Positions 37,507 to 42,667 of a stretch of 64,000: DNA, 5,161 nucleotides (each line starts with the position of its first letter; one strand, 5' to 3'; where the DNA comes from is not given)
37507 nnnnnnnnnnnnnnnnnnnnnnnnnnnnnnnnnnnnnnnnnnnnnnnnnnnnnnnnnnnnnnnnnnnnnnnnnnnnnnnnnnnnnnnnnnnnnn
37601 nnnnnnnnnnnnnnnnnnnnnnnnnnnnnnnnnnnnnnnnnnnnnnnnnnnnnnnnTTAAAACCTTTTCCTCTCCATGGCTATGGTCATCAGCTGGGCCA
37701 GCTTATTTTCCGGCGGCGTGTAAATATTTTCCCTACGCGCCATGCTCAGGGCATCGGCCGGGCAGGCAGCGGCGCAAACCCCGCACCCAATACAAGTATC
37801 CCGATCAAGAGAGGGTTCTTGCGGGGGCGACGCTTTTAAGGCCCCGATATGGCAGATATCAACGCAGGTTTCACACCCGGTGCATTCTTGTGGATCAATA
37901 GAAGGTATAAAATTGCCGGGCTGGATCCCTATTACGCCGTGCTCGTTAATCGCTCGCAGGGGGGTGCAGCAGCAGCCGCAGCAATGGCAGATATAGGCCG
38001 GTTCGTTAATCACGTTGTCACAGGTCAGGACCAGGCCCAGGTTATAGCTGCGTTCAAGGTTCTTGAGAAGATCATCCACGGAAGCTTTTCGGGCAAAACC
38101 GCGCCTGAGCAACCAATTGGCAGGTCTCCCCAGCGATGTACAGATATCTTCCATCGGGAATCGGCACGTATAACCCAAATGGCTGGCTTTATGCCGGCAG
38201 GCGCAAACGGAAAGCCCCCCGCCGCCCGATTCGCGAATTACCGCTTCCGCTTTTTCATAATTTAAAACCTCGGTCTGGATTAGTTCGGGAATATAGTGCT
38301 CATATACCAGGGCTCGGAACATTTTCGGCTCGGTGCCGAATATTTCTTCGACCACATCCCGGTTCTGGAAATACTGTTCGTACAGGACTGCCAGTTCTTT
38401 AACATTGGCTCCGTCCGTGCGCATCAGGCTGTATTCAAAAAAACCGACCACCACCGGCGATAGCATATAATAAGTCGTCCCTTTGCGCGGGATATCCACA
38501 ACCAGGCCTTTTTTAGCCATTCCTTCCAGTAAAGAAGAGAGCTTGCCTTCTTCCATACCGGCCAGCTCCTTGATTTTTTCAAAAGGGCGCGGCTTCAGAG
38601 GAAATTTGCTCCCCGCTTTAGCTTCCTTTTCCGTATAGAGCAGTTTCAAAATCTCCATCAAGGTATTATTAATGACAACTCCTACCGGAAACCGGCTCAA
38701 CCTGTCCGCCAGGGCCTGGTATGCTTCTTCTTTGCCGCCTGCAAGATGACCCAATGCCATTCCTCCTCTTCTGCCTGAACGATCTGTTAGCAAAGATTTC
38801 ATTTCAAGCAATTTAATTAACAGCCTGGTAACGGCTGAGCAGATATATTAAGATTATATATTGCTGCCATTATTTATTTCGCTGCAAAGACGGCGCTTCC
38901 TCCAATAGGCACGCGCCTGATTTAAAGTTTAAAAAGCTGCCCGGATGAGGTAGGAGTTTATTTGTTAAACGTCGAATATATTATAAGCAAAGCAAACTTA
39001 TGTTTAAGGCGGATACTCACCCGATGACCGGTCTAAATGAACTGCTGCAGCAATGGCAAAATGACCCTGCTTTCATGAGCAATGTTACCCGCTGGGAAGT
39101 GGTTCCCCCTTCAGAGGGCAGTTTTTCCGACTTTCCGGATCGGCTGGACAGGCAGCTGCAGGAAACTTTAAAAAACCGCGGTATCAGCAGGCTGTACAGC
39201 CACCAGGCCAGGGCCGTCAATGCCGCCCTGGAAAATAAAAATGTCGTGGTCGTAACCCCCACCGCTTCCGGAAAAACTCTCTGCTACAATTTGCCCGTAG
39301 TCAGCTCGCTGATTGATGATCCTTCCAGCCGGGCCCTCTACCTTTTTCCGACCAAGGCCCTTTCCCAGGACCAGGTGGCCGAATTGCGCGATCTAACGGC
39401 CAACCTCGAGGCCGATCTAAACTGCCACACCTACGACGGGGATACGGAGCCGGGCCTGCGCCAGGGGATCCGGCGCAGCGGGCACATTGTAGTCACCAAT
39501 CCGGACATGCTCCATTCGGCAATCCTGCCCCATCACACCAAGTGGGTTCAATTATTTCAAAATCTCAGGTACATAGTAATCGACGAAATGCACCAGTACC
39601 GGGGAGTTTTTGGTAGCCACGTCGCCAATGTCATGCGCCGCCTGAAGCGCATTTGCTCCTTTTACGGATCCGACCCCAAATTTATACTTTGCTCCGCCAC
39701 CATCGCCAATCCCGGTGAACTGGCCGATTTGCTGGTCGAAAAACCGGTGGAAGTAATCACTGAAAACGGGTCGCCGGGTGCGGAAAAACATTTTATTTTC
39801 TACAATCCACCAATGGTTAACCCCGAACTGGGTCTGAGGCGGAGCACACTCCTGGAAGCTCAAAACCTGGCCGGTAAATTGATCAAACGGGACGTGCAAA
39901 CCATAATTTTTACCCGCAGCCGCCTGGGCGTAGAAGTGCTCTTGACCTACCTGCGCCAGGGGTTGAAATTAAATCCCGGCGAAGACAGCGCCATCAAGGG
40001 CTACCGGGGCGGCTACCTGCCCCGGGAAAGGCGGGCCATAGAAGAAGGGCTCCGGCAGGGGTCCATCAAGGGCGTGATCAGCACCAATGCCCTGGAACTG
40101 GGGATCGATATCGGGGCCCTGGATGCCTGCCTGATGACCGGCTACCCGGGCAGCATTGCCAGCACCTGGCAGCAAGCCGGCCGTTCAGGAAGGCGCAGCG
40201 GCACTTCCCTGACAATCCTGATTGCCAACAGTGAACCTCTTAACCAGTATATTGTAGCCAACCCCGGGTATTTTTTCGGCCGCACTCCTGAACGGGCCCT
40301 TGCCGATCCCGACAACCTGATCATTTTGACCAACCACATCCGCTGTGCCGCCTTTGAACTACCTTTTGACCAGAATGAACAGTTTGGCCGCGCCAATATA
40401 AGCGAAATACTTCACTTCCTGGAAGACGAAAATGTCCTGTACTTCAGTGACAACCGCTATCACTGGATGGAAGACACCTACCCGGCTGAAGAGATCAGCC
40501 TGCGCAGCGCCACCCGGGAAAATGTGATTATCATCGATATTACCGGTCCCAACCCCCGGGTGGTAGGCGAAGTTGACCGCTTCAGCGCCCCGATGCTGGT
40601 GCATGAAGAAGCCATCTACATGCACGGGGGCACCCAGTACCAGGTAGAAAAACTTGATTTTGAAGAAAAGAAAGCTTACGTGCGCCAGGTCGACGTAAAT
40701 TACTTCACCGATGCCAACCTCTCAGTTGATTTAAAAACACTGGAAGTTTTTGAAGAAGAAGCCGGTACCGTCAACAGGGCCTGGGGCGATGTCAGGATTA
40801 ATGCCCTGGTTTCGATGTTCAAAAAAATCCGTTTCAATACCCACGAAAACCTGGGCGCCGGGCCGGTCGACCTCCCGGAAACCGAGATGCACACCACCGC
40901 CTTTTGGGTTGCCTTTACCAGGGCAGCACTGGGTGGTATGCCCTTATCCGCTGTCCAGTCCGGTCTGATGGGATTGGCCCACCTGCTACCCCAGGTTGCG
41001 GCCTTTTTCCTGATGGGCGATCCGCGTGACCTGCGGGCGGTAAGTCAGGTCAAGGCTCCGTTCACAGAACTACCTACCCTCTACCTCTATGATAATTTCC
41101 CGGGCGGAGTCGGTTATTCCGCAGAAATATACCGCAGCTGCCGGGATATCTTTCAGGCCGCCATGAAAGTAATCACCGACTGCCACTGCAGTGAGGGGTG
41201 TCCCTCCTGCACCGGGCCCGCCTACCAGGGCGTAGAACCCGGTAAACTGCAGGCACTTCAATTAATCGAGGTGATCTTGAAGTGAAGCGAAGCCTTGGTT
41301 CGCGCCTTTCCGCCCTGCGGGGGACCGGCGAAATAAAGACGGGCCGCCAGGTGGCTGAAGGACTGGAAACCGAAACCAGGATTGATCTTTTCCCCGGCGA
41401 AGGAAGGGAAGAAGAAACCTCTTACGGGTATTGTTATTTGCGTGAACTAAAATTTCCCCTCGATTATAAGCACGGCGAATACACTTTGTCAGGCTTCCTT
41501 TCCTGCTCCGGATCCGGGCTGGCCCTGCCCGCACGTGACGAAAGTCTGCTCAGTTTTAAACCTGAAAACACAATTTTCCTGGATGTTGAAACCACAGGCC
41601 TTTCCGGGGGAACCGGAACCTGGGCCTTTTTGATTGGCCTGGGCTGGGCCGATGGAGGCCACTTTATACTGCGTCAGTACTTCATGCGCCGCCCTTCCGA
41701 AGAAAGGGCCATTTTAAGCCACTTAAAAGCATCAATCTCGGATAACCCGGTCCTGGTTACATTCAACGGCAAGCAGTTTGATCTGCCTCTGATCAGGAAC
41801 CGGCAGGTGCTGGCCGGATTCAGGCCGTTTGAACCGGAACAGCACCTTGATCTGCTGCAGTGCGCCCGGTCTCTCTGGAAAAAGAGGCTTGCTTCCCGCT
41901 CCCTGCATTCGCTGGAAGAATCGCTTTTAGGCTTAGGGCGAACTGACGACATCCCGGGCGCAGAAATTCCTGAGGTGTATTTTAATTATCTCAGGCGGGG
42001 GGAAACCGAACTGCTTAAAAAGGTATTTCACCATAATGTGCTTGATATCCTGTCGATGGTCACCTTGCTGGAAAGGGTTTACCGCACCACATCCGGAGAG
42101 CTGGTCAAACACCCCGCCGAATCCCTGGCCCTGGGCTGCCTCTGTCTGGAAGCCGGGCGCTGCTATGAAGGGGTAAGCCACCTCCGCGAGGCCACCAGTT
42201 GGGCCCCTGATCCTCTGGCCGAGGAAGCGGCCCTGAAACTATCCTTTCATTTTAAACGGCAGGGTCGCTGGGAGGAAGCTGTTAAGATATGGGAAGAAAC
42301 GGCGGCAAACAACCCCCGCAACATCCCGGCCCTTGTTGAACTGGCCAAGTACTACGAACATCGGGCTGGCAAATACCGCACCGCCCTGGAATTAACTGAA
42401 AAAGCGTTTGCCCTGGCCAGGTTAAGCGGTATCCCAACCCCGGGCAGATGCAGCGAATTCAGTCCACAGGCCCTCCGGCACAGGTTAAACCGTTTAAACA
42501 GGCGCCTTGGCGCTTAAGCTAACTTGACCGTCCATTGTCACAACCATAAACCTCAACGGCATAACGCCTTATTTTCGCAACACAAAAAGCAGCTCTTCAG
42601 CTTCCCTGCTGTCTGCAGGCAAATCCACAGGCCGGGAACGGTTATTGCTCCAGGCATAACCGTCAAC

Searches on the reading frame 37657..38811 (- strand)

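Call 5: search_protein_families(library=pfam, proteins=[window:37657-38811:-], max_evalue=0.001)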
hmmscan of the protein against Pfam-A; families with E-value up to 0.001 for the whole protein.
window:37657-38811:- (384 aa): 9 families
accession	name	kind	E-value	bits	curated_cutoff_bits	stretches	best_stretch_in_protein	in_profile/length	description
PF12838.12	Fer4_7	-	4e-10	40.4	27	2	310-354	2-52/52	4Fe-4S dicluster domain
PF12837.12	Fer4_6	-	7.1e-10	38.8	25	1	336-355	5-24/24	4Fe-4S binding domain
PF13237.11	Fer4_10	-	1.4e-09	38.1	25.5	2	303-351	2-53/53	4Fe-4S dicluster domain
PF00037.32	Fer4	-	1.4e-09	37.8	21.1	2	335-355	3-23/24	4Fe-4S binding domain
PF14697.11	Fer4_21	-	1.9e-09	38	35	2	305-357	3-59/59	4Fe-4S dicluster domain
PF12797.12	Fer4_2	-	9.2e-07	28.9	24.5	1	333-352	3-22/22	4Fe-4S binding domain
PF13187.11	Fer4_9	-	3.2e-06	27.5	27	1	309-354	1-51/52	4Fe-4S dicluster domain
PF22451.2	NirdL-like_HTH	-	0.00014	21.9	27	1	68-103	10-45/47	Siroheme decarboxylase NirDL-like HTH domain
PF13370.11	Fer4_13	-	0.00018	22.6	24.5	0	336-352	2-18/58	4Fe-4S single cluster domain of Ferredoxin I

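Call 16: search_protein_families(library=ncbifam, proteins=[window:37657-38811:-], max_evalue=0.01)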
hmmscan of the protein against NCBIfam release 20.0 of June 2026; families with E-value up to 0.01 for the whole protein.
window:37657-38811:- (384 aa): 64 families (the best 25 are shown)
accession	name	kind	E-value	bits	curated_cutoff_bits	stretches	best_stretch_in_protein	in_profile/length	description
TIGR02179.1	PorD_KorD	subfamily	1.2e-10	41.4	60.05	1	301-360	18-77/78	2-oxoacid:acceptor oxidoreductase, delta subunit, pyruvate/2-ketoisovalerate family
NF040684.1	PorD_Arch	equivalog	1.3e-09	38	120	1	300-360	24-84/85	pyruvate synthase subunit PorD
NF040770.1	hetero_SS_HdrA2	exception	1.9e-09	36.3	1100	1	301-360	570-628/777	CoB-CoM heterodisulfide reductase HdrA2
NF007202.0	PRK09623.1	equivalog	2e-09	37.7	166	1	300-361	43-104/105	3-methyl-2-oxobutanoate dehydrogenase subunit delta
TIGR01944.1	rnfB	subfamily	3.1e-09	36.7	68.7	1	302-365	107-171/190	RnfABCDGE type electron transport complex subunit B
NF007203.0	PRK09624.1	equivalog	2.4e-08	34.2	171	1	301-360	44-103/105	pyuvate ferredoxin oxidoreductase subunit delta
NF040864.1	HgcB_ferredoxin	equivalog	4.9e-08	32.7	99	1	305-357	11-63/93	mercury methylation ferredoxin HgcB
NF005505.0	PRK07118.1-4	equivalog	2.4e-07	30.5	378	1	309-360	142-193/265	Fe-S cluster domain-containing protein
TIGR02700.1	flavo_MJ0208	hypoth_equivalog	1.6e-06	27.6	251.35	1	304-357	144-196/234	dihydromethanopterin reductase (acceptor)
TIGR03294.1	FrhG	equivalog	3.1e-06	27.1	245.5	1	308-354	174-219/228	coenzyme F420 hydrogenase subunit gamma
NF048010.1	SfplDhtActHpsHDes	equivalog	3.5e-06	26.1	430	1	311-357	61-107/298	(2S)-3-sulfopropanediol dehydratase activating enzyme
NF058577.1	FdxA_fam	equivalog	8.5e-06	25.9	65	2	308-354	7-52/52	4Fe-4S ferredoxin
NF004543.0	PRK05888.2-5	equivalog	1e-05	25.1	243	0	335-359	56-80/217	NADH-quinone oxidoreductase subunit NuoI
NF010590.0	PRK13984.1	equivalog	1.2e-05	23.7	946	1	336-366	48-78/611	putative oxidoreductase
TIGR02494.1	PFLE_PFLC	subfamily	1.4e-05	24.5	174.35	1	307-360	47-102/293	glycyl-radical enzyme activating protein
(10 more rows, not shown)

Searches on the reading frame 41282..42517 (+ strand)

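Call 5: search_protein_families(library=pfam, proteins=[window:41282-42517:+], max_evalue=0.001)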
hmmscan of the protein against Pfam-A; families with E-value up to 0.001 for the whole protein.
window:41282-42517:+ (411 aa): 2 families
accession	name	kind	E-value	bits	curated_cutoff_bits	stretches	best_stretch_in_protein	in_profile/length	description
PF13482.12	RNase_H_2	-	5.3e-39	134.3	22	1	98-266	1-164/165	RNase_H superfamily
PF10108.15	DNA_pol_B_exo2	-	0.00037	20.7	24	1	139-179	35-76/213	Predicted 3'-5' exonuclease related to the exonuclease domain of PolB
